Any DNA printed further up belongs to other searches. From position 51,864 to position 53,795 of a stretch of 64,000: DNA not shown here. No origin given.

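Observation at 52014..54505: Flavodoxin fused to an SdhB-like protein with no Fe-S cysteines, coupled to a CCG-degenerate HdrB/SdhE-like partner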

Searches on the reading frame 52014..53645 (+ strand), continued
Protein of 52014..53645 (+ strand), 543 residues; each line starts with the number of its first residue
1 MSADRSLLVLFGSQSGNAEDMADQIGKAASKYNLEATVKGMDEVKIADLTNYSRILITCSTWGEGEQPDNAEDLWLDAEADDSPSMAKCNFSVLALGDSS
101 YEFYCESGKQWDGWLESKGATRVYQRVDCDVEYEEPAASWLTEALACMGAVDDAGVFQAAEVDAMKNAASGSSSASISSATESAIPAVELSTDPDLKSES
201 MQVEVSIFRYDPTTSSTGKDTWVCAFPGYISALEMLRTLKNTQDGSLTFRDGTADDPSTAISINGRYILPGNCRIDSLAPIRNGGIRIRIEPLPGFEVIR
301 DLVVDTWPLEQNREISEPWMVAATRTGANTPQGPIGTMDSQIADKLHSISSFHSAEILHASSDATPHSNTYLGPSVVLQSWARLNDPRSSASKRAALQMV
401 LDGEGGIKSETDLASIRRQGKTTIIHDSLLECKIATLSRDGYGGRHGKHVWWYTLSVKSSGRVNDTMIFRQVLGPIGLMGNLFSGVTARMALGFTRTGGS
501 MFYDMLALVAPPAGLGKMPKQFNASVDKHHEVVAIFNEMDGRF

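Call 12: search_solved_structures(query=window:52014-53645:+, max_evalue=0.01, show_alignments=0)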
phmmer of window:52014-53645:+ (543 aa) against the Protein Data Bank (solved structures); distinct sequences matched with E-value up to 0.01: 120 (the best 60 are shown).
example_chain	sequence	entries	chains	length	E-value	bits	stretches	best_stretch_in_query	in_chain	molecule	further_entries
1ykg_A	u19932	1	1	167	6.3e-21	77.8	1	7-145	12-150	Sulfite reductase [NADPH] flavoprotein alpha-component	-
6efv_A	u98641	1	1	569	1.1e-20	77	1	6-149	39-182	Sulfite reductase [NADPH] flavoprotein alpha-component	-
9c91_A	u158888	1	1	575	5.4e-18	68.1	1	6-148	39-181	Sulfite reductase [NADPH] flavoprotein alpha-component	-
4h2d_A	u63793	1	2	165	6.1e-18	68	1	6-105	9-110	NADPH-dependent diflavin oxidoreductase 1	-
9eay_A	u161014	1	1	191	6.8e-17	64.5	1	4-142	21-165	NADPH--cytochrome P450 reductase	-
1b1c_A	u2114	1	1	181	2e-16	62.9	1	4-142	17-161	PROTEIN (NADPH-CYTOCHROME P450 REDUCTASE)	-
9eax_A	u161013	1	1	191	2.2e-16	62.8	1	4-142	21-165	NADPH--cytochrome P450 reductase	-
9eb0_A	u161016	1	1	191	2.4e-16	62.7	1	4-142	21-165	NADPH--cytochrome P450 reductase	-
9eaz_A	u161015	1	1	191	2.6e-16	62.6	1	4-141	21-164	NADPH--cytochrome P450 reductase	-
9eb1_A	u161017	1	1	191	1e-15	60.7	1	4-142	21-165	NADPH--cytochrome P450 reductase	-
3qe2_A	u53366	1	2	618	2.6e-15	59.3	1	4-143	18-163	NADPH--cytochrome P450 reductase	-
5emn_A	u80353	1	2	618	2.6e-15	59.3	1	4-143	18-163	NADPH--cytochrome P450 reductase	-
3qfc_A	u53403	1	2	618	2.6e-15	59.3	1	4-143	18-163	NADPH--cytochrome P450 reductase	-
5fa6_A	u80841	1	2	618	3.1e-15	59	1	4-142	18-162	NADPH--cytochrome P450 reductase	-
3qfr_A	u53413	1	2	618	3.1e-15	59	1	4-142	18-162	NADPH--cytochrome P450 reductase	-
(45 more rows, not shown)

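Call 36: predict_structure(alignment_id=A3)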
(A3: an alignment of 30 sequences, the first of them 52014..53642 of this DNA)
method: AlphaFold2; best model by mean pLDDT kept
length: 543 residues; sequences in the alignment: 30
mean_pLDDT: 57.0   pTM: 0.36
mean pLDDT of the five models: 57.0, 55.9, 55.5, 51.4, 50.6
residues with pLDDT >= 90: 50; 70-90: 143; 50-70: 109; < 50: 241
segments of 3 or more residues with pLDDT < 50: 63-65, 101-103, 172-197, 209-217, 243-271, 291-337, 353-370, 440-543
pLDDT, mean of each block of 10 residues (from residue 1): 73 79 89 90 87 90 60 84 87 77 64 91 86 72 92 86 84 26 26 39 59 45 69 68 46 43 42 58 55 31 32 27 33 46 70 43 37 66 74 76 66 62 76 74 34 27 30 30 28 27 31 28 36 33 28
secondary structure, 60 per line:
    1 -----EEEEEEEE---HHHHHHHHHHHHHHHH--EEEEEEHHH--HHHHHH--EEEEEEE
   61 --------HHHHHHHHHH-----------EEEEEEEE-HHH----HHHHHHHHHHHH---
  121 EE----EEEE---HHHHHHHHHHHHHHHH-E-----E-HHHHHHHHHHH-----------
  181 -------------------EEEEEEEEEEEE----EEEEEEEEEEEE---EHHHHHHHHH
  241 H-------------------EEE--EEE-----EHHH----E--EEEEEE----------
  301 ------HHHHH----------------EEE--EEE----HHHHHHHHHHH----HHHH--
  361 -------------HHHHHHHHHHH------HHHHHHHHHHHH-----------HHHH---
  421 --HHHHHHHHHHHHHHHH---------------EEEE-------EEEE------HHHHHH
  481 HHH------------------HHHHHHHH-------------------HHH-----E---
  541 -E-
elements in order: E6-13 H17-32 E35-40 H46-51 E54-60 H69-78 E90-97 H106-117 E127-130 H134-149 H159-169 E200-211 E216-227 H232-241 E261-263 E266-268 E285-290 H307-311 E328-330 E333-335 H340-350 H355-358 H374-384 H391-402 H414-417 H423-438 E454-457 E465-468 H475-483 H502-509

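Call 41: find_related_loci(query=A4, collection=genome_contigs, flank=6000)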
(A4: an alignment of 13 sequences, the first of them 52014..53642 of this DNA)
Query A4 (543 aa) in genome_contigs; peptide patterns used: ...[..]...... (x = any residue, [..] = any of these).
251 stretches matched a pattern; 246 encode a relative of the query (tblastn E <= 1e-3); the best 80 are kept; 80 distinct loci.
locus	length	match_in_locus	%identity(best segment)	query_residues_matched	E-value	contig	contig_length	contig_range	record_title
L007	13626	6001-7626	98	1-543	0e+0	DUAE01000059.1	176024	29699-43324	MAG TPA_asm: Candidatus Poseidoniales archaeon isolate UWMA-0266 NODE_98_length_176024_cov_1.393406, whole genome shotgu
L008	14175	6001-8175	78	1-543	0e+0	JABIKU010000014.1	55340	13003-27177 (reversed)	MAG: Methanobacteriota archaeon isolate SI054_bin56 k141_301062, whole genome shotgun sequence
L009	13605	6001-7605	63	2-543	0e+0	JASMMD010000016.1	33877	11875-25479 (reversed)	MAG: Candidatus Thalassarchaeum sp. isolate Arabian9_MAG_56 NODE_16_length_33877_cov_38.393728, whole genome shotgun seq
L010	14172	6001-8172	63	1-543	0e+0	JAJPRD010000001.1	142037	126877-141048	MAG: Candidatus Thalassarchaeaceae archaeon isolate MAG_45 20082D-01-04-S10-L004-001_8, whole genome shotgun sequence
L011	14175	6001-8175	62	1-543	0e+0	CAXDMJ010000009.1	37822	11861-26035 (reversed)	MAG TPA_asm: uncultured Candidatus Poseidoniales archaeon isolate SRR5788345_binner13_Refined_12 genome assembly, contig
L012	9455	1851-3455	62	2-543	0e+0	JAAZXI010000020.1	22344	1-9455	MAG: Methanobacteriota archaeon isolate bin122s NODE_20_length_22344_cov_6.008031, whole genome shotgun sequence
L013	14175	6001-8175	63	1-543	0e+0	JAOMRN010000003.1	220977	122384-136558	Methanobacteriota archaeon isolate AH-273-K03 AH-273-K03_NODE_3, whole genome shotgun sequence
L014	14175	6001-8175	62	1-543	0e+0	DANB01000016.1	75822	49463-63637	MAG TPA_asm: Euryarchaeota archaeon UBA439 UBA439_contig_10681, whole genome shotgun sequence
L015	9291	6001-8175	62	1-543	0e+0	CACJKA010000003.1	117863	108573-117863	uncultured Candidatus Poseidoniales archaeon isolate AG-447-I14 genome assembly, contig: AG-447-I14_NODE_3, whole genome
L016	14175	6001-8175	61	1-543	0e+0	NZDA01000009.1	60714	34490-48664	MAG: Methanobacteriota archaeon isolate ARS1134 1712, whole genome shotgun sequence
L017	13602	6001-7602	63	1-543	0e+0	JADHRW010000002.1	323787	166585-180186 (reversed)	MAG: Candidatus Thalassarchaeum sp. isolate BS30m-G33 BS307-30m-C5, whole genome shotgun sequence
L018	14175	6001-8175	63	1-543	0e+0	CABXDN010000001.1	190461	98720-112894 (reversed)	uncultured Candidatus Poseidoniales archaeon isolate AG-313-L18 genome assembly, contig: AG-313-L18_NODE_1, whole genome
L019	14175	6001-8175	61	1-543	0e+0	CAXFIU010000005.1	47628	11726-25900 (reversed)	MAG TPA_asm: uncultured Candidatus Poseidoniales archaeon isolate ERR599081_maxbin2_15 genome assembly, contig: ERZ84128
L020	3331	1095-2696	61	2-543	0e+0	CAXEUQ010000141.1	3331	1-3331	MAG TPA_asm: uncultured Candidatus Poseidoniales archaeon isolate ERR599032_concoct_73 genome assembly, contig: ERZ84053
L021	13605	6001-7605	62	2-543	0e+0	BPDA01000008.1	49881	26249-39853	MAG: Euryarchaeota archaeon CM1_200m.P32 DNA, sequence08, whole genome shotgun sequence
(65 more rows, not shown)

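Call 84: fold_search(model_id=the predicted structure, library=pdb)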
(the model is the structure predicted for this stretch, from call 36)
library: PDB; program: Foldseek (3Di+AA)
matches with E <= 10: 1381; with E <= 0.001: 218
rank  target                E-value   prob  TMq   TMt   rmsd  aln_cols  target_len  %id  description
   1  1ykg_MODEL_1_A        8.6e-10  1.00  0.25  0.89   1.4       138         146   32  Solution structure of the flavodoxin-like domain from the Escherichia coli sulfite reductase (released 2005-07-05)
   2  4h2d_A                7.9e-09  1.00  0.24  0.80   1.8       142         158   31  Crystal structure of NDOR1 (released 2013-04-17)
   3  1tll_A                9.3e-09  1.00  0.24  0.21   3.5       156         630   23  CRYSTAL STRUCTURE OF RAT NEURONAL NITRIC-OXIDE SYNTHASE REDUCTASE MODULE AT 2.3 A RESOLUTION. (released 2004-08-31)
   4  5veg_B                1.0e-08  1.00  0.23  0.80   2.0       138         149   22  Structure of a Short-Chain Flavodoxin Associated with a Non-Canonical PDU Bacterial Microcompartment (released 2017-10-11)
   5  4h2d_B                1.3e-08  1.00  0.24  0.81   2.1       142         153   32  Crystal structure of NDOR1 (released 2013-04-17)
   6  1j9z_A                1.4e-08  1.00  0.25  0.22   5.4       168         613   28  CYPOR-W677G (released 2001-08-22)
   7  7l18_BBB              1.6e-08  1.00  0.24  0.21   2.1       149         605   30  Crystal structure of a tandem deletion mutant of rat NADPH-cytochrome P450 reductase (released 2021-01-13)
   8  6j79_B                1.7e-08  1.00  0.26  0.18   3.4       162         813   28  Fusion protein of heme oxygenase-1 and NADPH-cytochrome P450 reductase (13aa) (released 2019-04-10)
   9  6efv                  1.7e-08  1.00  0.24  0.25  20.2       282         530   23  The NADPH-dependent sulfite reductase flavoprotein adopts an extended conformation that is unique to this diflavin reduc (released 2019-02-27)
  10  5lji_A                2.5e-08  1.00  0.21  0.74   5.9       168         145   19  Streptococcus pneumonia TIGR4 flavodoxin: structural and biophysical characterization of a novel drug target (released 2016-08-31)
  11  6j7a_A                2.8e-08  1.00  0.25  0.17   1.7       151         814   28  Fusion protein of heme oxygenase-1 and NADPH cytochrome P450 reductase (17aa) (released 2019-04-10)
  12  5veg_A                3.5e-08  1.00  0.23  0.79   2.0       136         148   22  Structure of a Short-Chain Flavodoxin Associated with a Non-Canonical PDU Bacterial Microcompartment (released 2017-10-11)
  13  5ure_B                3.5e-08  1.00  0.23  0.21   2.4       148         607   30  Wild type rat CYPOR bound with NADP+ - reduced form (released 2018-02-14)
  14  3wkt_A                3.7e-08  1.00  0.25  0.23   3.0       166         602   28  Complex structure of an open form of NADPH-cytochrome P450 reductase and heme oxygenase-1 (released 2014-01-29)
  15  1tll_B                4.6e-08  1.00  0.24  0.21   4.9       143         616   24  CRYSTAL STRUCTURE OF RAT NEURONAL NITRIC-OXIDE SYNTHASE REDUCTASE MODULE AT 2.3 A RESOLUTION. (released 2004-08-31)
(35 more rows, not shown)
